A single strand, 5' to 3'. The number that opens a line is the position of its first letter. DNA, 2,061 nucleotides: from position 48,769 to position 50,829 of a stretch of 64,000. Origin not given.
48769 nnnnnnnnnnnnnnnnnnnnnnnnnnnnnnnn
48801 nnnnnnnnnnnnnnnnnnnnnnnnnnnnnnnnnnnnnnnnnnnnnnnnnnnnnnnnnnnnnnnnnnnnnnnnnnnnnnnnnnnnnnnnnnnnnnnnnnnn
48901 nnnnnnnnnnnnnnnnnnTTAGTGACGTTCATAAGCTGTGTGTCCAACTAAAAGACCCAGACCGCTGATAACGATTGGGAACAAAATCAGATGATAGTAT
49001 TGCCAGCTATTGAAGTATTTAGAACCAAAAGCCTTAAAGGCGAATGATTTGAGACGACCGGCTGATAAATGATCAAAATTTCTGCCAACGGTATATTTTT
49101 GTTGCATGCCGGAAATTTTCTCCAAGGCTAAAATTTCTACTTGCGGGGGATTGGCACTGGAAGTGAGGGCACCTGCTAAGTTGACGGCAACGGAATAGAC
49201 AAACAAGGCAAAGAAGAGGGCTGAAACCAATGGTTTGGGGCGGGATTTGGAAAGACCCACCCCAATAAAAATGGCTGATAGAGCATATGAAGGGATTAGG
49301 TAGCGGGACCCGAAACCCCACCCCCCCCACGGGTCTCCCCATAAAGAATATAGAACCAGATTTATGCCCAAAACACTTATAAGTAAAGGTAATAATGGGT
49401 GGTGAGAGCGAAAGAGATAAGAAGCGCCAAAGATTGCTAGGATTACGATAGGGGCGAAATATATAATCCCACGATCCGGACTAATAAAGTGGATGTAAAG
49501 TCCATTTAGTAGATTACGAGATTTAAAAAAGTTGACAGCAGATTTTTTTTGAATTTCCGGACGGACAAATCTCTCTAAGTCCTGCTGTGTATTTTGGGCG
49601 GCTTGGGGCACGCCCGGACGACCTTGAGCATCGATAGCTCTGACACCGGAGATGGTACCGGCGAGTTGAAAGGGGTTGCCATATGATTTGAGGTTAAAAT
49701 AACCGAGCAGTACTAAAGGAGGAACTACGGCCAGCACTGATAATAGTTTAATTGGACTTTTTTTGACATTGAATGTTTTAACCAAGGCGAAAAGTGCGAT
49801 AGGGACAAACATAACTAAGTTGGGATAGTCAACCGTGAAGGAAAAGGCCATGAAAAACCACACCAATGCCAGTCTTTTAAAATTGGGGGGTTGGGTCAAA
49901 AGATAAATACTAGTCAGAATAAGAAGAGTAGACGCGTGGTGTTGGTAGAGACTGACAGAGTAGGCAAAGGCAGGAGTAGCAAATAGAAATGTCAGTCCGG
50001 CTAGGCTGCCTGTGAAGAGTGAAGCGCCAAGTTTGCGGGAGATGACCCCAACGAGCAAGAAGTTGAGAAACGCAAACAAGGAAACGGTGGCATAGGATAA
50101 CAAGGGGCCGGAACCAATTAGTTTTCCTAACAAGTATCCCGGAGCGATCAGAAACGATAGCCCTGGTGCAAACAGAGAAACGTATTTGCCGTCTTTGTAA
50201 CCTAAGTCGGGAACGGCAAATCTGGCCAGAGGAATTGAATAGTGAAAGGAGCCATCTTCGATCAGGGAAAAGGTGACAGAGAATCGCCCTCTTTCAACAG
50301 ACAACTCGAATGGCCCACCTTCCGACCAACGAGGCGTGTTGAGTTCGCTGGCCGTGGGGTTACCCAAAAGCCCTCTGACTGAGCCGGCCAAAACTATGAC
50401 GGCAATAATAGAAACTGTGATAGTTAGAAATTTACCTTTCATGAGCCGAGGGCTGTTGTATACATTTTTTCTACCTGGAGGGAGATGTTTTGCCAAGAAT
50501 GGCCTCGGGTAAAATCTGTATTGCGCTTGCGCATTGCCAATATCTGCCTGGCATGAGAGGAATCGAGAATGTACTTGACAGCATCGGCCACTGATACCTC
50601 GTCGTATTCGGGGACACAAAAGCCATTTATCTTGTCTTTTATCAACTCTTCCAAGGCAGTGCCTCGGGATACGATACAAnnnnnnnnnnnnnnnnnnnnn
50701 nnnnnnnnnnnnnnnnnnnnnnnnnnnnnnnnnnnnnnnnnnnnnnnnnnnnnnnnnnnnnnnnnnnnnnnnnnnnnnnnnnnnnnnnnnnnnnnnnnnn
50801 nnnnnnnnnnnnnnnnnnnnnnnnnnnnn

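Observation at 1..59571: About 58 kb envelope-glycosylation super-cluster built on lipid-linked sugar donors plus GT-C transferases, with a complete dTDP-rhamnose pathway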

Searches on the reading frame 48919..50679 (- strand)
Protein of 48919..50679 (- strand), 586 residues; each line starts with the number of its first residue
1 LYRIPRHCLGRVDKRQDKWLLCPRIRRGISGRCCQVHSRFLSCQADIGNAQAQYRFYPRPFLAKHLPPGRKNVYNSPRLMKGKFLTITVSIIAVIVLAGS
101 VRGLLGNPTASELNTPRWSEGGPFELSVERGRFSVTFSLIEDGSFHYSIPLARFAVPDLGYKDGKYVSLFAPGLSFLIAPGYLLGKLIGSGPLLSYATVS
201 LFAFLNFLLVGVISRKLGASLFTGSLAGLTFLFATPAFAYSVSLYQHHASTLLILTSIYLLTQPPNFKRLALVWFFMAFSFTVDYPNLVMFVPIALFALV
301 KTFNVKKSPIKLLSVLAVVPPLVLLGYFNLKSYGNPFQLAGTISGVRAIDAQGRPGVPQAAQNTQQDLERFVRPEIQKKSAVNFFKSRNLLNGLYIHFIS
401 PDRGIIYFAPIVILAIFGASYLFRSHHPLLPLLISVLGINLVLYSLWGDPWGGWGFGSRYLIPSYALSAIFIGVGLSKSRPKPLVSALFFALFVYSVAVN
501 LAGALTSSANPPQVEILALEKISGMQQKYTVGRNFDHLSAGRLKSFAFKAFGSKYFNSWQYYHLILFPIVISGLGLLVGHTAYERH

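Call 9: search_protein_families(library=pfam, proteins=[window:48919-50679:-], max_evalue=0.01)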
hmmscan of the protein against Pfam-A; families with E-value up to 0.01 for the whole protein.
window:48919-50679:- (586 aa): 0 families

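Call 28: search_protein_families(library=pfam, proteins=[window:48919-50442:-], max_evalue=10)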
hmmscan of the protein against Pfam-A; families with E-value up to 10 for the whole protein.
window:48919-50442:- (507 aa): 1 family
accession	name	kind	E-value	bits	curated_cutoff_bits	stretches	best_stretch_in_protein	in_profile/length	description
PF19608.4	DUF6113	-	0.19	11.9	27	1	400-446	7-53/129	Family of unknown function (DUF6113)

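Call 40: search_protein_families(library=ncbifam, proteins=[window:48919-50442:-], max_evalue=0.01)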
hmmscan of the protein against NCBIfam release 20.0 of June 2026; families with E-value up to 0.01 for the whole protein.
window:48919-50442:- (507 aa): 1 family
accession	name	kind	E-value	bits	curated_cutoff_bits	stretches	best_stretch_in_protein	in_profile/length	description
NF047440.1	LA3751_2_3_fam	subfamily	5.3e-16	58.5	200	2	82-258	72-248/460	LA_3751/LA_3752 family putative glycosyltransferase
